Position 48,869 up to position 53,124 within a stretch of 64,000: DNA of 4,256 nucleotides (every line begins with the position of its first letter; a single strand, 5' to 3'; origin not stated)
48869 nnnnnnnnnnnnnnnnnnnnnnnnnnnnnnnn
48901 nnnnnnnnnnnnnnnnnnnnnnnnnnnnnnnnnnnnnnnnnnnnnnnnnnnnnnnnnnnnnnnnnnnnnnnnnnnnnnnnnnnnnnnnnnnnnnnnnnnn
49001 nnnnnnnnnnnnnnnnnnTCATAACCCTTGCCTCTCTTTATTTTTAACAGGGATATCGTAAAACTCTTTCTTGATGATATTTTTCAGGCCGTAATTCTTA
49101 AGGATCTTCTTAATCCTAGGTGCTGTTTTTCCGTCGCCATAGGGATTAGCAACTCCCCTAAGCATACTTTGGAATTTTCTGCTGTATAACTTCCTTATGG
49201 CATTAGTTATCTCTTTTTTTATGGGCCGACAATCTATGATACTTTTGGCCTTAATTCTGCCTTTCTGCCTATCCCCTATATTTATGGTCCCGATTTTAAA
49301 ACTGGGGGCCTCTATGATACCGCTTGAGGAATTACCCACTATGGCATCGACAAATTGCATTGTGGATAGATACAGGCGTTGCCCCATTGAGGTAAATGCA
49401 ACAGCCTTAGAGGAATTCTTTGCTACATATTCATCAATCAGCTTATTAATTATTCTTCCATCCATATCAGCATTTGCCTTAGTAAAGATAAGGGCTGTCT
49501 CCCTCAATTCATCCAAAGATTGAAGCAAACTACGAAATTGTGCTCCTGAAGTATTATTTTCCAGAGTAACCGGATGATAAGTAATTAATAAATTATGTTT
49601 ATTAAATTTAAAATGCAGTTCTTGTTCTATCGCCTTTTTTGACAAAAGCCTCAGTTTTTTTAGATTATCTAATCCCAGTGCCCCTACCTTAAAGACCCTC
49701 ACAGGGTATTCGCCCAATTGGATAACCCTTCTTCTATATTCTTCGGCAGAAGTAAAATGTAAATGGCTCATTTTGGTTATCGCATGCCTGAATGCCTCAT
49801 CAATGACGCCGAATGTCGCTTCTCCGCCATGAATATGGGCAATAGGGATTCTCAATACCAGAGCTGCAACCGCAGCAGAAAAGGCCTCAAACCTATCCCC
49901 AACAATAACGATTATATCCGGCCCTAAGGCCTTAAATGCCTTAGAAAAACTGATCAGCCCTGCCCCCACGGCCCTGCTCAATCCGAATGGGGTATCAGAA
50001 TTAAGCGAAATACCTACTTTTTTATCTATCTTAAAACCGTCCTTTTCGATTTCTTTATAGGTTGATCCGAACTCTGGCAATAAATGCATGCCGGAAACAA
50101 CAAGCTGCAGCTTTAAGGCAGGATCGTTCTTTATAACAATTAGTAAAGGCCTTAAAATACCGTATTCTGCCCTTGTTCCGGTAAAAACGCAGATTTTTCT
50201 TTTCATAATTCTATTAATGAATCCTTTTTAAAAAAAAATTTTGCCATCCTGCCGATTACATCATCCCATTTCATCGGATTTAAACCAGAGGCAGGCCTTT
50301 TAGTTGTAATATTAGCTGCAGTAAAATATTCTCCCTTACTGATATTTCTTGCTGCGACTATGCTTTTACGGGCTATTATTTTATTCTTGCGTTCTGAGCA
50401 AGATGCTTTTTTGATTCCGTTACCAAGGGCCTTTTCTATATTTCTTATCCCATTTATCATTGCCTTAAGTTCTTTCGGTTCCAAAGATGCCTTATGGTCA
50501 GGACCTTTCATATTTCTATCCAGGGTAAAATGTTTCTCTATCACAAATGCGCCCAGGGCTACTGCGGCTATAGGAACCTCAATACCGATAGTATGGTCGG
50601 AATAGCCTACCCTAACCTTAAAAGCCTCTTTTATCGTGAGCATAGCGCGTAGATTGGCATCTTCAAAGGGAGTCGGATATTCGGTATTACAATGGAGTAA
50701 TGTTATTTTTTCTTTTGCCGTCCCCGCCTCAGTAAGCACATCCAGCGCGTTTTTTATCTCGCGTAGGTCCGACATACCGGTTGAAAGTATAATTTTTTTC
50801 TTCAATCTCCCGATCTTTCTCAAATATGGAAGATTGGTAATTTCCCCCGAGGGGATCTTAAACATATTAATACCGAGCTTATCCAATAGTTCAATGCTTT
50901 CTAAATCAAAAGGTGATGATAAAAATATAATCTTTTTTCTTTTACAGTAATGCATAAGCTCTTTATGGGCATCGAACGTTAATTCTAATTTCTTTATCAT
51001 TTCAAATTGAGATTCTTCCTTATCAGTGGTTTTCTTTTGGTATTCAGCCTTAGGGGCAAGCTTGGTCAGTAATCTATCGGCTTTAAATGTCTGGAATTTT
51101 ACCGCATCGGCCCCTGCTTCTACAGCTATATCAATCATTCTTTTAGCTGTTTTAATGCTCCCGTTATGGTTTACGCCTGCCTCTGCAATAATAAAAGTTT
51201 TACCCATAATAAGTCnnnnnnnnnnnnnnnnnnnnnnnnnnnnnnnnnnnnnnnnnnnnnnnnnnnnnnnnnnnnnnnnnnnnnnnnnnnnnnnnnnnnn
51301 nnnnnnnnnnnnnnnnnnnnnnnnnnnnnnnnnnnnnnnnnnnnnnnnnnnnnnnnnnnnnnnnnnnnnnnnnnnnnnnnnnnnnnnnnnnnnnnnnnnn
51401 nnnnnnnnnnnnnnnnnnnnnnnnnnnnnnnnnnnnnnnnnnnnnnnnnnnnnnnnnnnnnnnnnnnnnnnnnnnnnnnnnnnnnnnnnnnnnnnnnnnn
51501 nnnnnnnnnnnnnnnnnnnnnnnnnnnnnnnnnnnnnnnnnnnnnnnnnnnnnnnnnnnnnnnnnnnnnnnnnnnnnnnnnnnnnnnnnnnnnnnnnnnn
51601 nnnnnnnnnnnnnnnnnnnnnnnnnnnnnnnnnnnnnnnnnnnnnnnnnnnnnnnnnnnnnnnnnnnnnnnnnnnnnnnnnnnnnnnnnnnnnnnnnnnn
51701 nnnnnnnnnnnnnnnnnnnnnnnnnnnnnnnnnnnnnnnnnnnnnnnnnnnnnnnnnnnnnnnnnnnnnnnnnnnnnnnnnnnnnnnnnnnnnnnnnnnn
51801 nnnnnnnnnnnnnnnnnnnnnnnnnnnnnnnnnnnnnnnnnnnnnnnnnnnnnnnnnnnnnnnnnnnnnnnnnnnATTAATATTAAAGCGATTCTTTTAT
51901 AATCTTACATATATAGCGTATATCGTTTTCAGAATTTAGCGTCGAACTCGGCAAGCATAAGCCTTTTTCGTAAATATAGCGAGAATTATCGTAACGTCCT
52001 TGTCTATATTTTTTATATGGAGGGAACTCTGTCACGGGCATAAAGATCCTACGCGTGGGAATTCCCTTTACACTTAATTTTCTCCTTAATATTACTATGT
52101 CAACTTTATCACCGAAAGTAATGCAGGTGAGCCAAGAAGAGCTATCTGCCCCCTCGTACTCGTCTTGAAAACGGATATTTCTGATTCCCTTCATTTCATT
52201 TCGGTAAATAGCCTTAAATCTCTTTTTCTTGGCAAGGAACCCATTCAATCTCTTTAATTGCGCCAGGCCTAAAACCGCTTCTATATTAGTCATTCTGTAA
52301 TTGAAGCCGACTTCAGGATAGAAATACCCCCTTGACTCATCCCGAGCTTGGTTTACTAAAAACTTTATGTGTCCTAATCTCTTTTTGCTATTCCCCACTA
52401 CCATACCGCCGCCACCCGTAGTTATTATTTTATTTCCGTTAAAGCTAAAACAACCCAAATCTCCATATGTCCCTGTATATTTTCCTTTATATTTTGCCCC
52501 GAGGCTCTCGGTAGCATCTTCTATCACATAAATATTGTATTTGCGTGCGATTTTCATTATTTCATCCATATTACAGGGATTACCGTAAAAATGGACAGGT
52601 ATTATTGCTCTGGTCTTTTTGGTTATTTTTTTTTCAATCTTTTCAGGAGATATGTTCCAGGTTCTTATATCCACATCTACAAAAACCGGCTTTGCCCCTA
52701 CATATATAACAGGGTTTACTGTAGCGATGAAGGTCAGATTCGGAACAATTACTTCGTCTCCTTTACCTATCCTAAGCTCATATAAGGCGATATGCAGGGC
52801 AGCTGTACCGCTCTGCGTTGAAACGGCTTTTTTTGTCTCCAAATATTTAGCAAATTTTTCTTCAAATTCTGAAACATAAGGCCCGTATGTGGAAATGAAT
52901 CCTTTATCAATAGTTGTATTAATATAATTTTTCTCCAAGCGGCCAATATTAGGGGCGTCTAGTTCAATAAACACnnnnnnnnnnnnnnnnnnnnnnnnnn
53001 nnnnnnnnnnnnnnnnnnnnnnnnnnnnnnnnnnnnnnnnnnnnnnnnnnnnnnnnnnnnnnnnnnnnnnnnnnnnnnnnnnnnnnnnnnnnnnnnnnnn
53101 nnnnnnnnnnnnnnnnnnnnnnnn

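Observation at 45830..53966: Legionaminic-acid-like pathway in which a formyltransferase replaces the expected N-acetyltransferase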

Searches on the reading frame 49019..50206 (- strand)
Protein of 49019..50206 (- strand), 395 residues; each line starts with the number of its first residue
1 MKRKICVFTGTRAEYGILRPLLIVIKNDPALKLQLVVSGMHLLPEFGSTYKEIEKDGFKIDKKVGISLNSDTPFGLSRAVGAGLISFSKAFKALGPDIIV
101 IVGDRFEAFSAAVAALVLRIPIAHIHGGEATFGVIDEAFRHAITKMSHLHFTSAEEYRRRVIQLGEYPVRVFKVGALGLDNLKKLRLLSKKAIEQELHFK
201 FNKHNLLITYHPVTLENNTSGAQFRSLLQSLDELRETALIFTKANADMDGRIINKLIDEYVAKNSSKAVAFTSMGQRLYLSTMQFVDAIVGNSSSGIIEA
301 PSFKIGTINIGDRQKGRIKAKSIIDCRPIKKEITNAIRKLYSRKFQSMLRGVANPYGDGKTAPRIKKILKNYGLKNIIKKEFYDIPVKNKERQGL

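Call 3: search_protein_families(library=pfam, proteins=[window:49019-50206:-])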
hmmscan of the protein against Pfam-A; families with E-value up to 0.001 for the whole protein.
window:49019-50206:- (395 aa): 1 family
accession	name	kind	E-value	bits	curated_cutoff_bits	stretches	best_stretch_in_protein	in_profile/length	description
PF02350.25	Epimerase_2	-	2.5e-87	293.4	30.6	1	25-370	3-347/347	UDP-N-acetylglucosamine 2-epimerase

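Call 4: search_protein_families(library=ncbifam, proteins=[window:49019-50206:-])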
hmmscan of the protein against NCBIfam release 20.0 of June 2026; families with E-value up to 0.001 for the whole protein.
window:49019-50206:- (395 aa): 2 families
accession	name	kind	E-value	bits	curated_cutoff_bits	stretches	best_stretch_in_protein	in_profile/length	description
TIGR03568.1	NeuC_NnaA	equivalog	5e-146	486.3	235.9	1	3-369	1-365/365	UDP-N-acetylglucosamine 2-epimerase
TIGR00236.1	wecB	equivalog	3.9e-23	82.2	210.15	1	4-372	2-365/366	non-hydrolyzing UDP-N-acetylglucosamine 2-epimerase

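Call 61: search_solved_structures(query=window:49019-50206:-, max_evalue=1e-20)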
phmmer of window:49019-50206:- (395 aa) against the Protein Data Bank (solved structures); distinct sequences matched with E-value up to 1e-20: 3.
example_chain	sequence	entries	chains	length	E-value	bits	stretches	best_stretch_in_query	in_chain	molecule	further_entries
5zlr_A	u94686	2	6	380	1.4e-97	330.3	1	3-385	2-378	GDP/UDP-N,N'-diacetylbacillosamine 2-epimerase (Hydrolyzing)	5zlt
5xvs_A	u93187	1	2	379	1.5e-97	330.2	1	3-385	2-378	GDP/UDP-N,N'-diacetylbacillosamine 2-epimerase (Hydrolyzing)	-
4zht_A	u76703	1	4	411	3.1e-48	167.9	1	2-390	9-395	Bifunctional UDP-N-acetylglucosamine 2-epimerase/N-acetylmannosamine kinase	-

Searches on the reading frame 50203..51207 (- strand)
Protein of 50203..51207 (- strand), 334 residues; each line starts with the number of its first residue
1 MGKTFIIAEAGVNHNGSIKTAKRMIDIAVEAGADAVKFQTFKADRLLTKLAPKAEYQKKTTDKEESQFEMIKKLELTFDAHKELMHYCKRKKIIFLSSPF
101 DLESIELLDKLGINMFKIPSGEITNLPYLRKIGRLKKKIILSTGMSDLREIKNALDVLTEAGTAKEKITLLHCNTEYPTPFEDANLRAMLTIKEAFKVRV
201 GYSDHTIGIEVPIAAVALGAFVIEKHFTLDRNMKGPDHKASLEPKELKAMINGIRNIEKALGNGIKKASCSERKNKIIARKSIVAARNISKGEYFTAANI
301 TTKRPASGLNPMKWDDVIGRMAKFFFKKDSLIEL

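Call 3: search_protein_families(library=pfam, proteins=[window:50203-51207:-])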
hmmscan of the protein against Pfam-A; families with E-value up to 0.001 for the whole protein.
window:50203-51207:- (334 aa): 2 families
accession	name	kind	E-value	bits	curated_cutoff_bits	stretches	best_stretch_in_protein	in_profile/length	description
PF03102.20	NeuB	-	2.2e-105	351.9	22.1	1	24-266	1-241/241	NeuB family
PF08666.17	SAF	-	3.7e-08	34.2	21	1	281-330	2-55/63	SAF domain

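Call 4: search_protein_families(library=ncbifam, proteins=[window:50203-51207:-])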
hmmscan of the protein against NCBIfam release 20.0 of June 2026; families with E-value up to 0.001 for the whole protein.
window:50203-51207:- (334 aa): 2 families
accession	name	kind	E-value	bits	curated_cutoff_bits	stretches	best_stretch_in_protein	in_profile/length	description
TIGR03569.1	NeuB_NnaB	equivalog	2.4e-155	516.6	399.65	1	4-332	1-329/329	N-acetylneuraminate synthase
TIGR03586.1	PseI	equivalog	3.5e-95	318.9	340.25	1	3-328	1-323/327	pseudaminic acid synthase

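Call 59: search_solved_structures(query=window:50203-51207:-, max_evalue=1e-20)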
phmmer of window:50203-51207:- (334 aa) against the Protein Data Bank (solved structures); distinct sequences matched with E-value up to 1e-20: 8.
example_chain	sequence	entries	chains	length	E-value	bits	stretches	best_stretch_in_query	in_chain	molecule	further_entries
1vli_A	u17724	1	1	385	1e-59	205.9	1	4-307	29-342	Spore coat polysaccharide biosynthesis protein spsE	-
8h2c_A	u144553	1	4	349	5e-58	200.3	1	3-323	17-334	Pseudaminic acid synthase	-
1xuu_A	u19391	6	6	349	1.1e-53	186.1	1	5-330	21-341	polysialic acid capsule biosynthesis protein SiaC | N-acetylneuraminate synthase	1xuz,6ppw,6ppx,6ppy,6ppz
4ipj_A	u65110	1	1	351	2.9e-53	184.6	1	5-330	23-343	Polysialic acid capsule biosynthesis protein SiaC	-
4ipi_A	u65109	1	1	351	7.6e-53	183.3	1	5-330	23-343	Polysialic acid capsule biosynthesis protein SiaC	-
2wqp_A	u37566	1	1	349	2.7e-52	181.5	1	5-330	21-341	POLYSIALIC ACID CAPSULE BIOSYNTHESIS PROTEIN SIAC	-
6ncs_A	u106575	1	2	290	1.3e-47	166.1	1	4-274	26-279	N-acetylneuraminic acid (Sialic acid) synthetase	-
3g8r_A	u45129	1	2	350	5e-25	91.9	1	76-323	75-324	Probable spore coat polysaccharide biosynthesis protein E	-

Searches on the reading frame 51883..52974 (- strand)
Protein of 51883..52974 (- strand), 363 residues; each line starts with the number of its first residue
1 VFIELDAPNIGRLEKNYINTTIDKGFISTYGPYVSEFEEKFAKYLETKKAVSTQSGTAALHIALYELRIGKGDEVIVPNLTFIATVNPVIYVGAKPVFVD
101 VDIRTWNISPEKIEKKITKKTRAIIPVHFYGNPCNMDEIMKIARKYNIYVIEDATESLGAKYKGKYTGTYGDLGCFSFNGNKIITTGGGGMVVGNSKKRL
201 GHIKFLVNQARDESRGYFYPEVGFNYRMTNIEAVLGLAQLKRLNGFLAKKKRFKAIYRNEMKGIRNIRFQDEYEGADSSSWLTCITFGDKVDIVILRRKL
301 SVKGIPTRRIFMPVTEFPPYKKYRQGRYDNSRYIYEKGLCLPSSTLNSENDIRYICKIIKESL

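Call 3: search_protein_families(library=pfam, proteins=[window:51883-52974:-])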
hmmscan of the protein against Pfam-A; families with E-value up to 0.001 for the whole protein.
window:51883-52974:- (363 aa): 5 families
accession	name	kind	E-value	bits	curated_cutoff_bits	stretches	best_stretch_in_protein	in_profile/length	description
PF01041.23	DegT_DnrJ_EryC1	-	3.8e-107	359.1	19.8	1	10-359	3-359/360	DegT/DnrJ/EryC1/StrS aminotransferase family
PF00155.27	Aminotran_1_2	-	1.1e-08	35.1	19.7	1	25-153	33-185/361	Aminotransferase class I and II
PF01053.26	Cys_Met_Meta_PP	-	5.4e-08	32.2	27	1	32-155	52-175/381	Cys/Met metabolism PLP-dependent enzyme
PF00266.25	Aminotran_5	-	3.6e-07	29.9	21.5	1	35-200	46-221/371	Aminotransferase class-V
PF01212.27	Beta_elim_lyase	-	2.5e-06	27.5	27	1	32-254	32-223/288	Beta-eliminating lyase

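Call 4: search_protein_families(library=ncbifam, proteins=[window:51883-52974:-])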
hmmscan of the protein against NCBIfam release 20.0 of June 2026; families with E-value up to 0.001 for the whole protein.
window:51883-52974:- (363 aa): 34 families (the best 25 are shown)
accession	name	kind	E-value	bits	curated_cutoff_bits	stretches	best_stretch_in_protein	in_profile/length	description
TIGR04181.1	NHT_00031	hypoth_equivalog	6.7e-124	413.4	420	1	3-344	1-359/359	LegC family aminotransferase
TIGR03588.1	PseC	equivalog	1.7e-78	264.2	423.5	1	27-361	25-378/380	UDP-4-amino-4,6-dideoxy-N-acetyl-beta-L-altrosamine transaminase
NF008687.0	PRK11706.1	equivalog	4e-63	213.4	375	1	3-356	2-367/375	dTDP-4-amino-4,6-dideoxygalactose transaminase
NF011936.0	PRK15407.1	equivalog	3e-60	204.1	423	2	18-212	53-249/440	lipopolysaccharide biosynthesis protein RfbH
NF008658.2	PRK11658.1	equivalog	1.8e-59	201.3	631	1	2-263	4-273/379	UDP-4-amino-4-deoxy-L-arabinose aminotransferase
TIGR04427.1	PLP_DesI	equivalog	2.4e-56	191.6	650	1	17-360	37-380/390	dTDP-4-dehydro-6-deoxyglucose aminotransferase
TIGR02379.1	ECA_wecE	subfamily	4.2e-53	180.4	434.85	1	3-246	2-253/376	dTDP-4-amino-4,6-dideoxy-D-glucose transaminase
NF005816.0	PRK07682.1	equivalog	7.8e-12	44.5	620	1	10-155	52-204/390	aminotransferase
NF005817.0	PRK07683.1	equivalog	7.7e-11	41.3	575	1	43-154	85-201/387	aminotransferase A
NF041364.1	GntC_guanitoxin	equivalog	2.4e-10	39.9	415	1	55-154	67-174/356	guanitoxin biosynthesis PLP-dependent (S)-gamma-hydroxy-L-arginine cyclodehydratase GntC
NF006230.0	PRK08363.1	equivalog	6.6e-09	35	534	1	49-169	95-220/398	alanine aminotransferase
NF004770.0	PRK06108.1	subfamily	1.6e-08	33.8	422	1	37-153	86-209/396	pyridoxal phosphate-dependent aminotransferase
NF041091.1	asp_aminotase_Arch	equivalog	1.7e-08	33.8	550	1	32-155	72-201/376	aspartate aminotransferase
TIGR01977.1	am_tr_V_EF2568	hypoth_equivalog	2.4e-08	33.4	377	1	34-197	46-216/376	cysteine desulfurase family protein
NF004975.0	PRK06348.1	equivalog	2.5e-08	33.3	549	1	37-154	79-202/384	pyridoxal phosphate-dependent aminotransferase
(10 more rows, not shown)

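Call 60: search_solved_structures(query=window:51883-52974:-, max_evalue=1e-30)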
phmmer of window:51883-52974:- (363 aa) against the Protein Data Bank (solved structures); distinct sequences matched with E-value up to 1e-30: 52.
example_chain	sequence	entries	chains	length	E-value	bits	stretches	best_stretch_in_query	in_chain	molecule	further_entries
7b0m_AAA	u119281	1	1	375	1.1e-151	508.1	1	4-359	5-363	Sugar aminotransferase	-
3bn1_A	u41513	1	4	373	1e-81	278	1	4-352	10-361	Perosamine synthetase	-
3dr7_A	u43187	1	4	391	1.2e-81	277.8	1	4-352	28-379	Putative perosamine synthetase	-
3dr4_A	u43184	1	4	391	8.4e-81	275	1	4-352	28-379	Putative perosamine synthetase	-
1o61_A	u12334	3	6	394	6.7e-68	232.6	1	5-296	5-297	aminotransferase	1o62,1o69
4ztc_A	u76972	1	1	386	4.5e-67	229.9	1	5-362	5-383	Aminotransferase homolog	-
7b0d_A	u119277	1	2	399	4e-56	193.8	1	19-359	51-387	Glutamine--scyllo-inositol transaminase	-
8vr3_A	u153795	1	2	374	3.3e-53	184.3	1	5-355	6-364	DegT/DnrJ/EryC1/StrS aminotransferase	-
8vr5_A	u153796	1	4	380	3.8e-53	184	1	7-355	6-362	DegT/DnrJ/EryC1/StrS aminotransferase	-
9bgp_A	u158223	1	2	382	3.5e-52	180.9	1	24-356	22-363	aminotransferase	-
7l7x_AAA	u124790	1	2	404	6.9e-52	179.9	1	31-252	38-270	DegT/DnrJ/EryC1/StrS aminotransferase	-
3frk_A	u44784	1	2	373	1.9e-51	178.5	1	33-342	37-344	QdtB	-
9bgr_A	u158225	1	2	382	2.4e-51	178.1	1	24-356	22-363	aminotransferase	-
7n63_A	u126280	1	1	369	1.3e-49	172.4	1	30-362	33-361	Putative aminotransferase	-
1mdo_A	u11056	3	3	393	6.3e-49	170.2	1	2-262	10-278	ArnB aminotransferase | UDP-4-amino-4-deoxy-L-arabinose--oxoglutarate aminotransferase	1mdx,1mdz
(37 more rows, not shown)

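Call 85: search_solved_structures(query=window:51883-52974:-, max_evalue=1e-100, show_alignments=1)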
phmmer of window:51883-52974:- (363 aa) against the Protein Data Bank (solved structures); distinct sequences matched with E-value up to 1e-100: 1.
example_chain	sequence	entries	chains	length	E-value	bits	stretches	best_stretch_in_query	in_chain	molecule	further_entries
7b0m_AAA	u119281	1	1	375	1.1e-151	508.1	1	4-359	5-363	Sugar aminotransferase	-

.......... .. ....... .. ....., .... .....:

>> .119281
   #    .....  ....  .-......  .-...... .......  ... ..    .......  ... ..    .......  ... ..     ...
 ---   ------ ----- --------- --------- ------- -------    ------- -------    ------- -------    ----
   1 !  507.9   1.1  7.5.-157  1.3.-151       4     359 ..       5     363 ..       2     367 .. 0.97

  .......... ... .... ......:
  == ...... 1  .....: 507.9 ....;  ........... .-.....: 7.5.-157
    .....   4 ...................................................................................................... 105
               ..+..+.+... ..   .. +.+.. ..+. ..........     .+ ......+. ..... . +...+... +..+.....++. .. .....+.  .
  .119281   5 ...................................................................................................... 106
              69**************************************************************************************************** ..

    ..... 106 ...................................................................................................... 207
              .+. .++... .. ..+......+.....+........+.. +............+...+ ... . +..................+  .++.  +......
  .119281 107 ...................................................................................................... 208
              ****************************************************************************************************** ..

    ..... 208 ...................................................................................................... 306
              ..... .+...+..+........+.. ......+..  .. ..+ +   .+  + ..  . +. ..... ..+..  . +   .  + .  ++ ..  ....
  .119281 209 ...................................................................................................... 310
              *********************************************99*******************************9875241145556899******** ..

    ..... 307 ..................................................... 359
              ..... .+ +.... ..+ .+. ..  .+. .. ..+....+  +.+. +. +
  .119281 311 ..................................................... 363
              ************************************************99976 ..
